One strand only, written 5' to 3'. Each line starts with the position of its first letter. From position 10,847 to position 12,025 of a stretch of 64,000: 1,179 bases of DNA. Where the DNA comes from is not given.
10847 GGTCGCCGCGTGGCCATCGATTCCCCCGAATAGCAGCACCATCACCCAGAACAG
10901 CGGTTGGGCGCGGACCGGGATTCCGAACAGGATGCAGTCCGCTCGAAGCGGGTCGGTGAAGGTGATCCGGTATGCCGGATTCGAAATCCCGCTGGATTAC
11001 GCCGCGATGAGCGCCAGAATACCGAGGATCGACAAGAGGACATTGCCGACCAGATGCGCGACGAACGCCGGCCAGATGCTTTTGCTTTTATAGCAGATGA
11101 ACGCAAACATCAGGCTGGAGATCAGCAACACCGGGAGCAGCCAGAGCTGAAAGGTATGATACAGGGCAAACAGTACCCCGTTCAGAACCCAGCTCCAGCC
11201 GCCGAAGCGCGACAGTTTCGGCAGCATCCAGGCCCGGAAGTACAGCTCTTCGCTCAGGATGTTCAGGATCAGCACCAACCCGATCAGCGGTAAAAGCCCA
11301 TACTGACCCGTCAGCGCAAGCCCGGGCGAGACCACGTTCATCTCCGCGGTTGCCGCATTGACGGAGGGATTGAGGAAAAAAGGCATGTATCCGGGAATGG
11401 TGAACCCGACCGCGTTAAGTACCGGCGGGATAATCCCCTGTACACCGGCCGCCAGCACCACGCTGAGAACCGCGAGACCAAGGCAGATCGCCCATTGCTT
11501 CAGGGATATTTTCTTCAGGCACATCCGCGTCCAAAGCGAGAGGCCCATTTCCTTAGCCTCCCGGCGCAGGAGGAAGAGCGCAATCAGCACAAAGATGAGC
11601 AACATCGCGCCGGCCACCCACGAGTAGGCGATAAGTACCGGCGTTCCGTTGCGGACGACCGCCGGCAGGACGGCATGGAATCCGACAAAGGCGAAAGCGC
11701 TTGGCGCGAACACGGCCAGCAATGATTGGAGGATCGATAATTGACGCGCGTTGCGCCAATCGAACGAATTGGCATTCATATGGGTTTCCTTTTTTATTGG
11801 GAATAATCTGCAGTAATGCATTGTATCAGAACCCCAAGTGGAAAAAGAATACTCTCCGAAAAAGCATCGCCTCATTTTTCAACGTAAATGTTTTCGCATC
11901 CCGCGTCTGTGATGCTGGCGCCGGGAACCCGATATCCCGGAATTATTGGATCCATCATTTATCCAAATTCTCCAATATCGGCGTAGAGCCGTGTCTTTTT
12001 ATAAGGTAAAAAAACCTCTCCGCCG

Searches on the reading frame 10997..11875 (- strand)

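Call 66: search_protein_families(library=pfam, proteins=[window:10997-11875:-], max_evalue=0.00001)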
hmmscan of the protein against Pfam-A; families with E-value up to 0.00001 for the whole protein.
window:10997-11875:- (292 aa): 1 family
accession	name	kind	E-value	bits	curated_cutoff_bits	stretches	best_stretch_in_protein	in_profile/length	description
PF02517.21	Rce1-like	-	1.4e-16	61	22.4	1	194-279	4-92/93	Type II CAAX prenyl endopeptidase Rce1-like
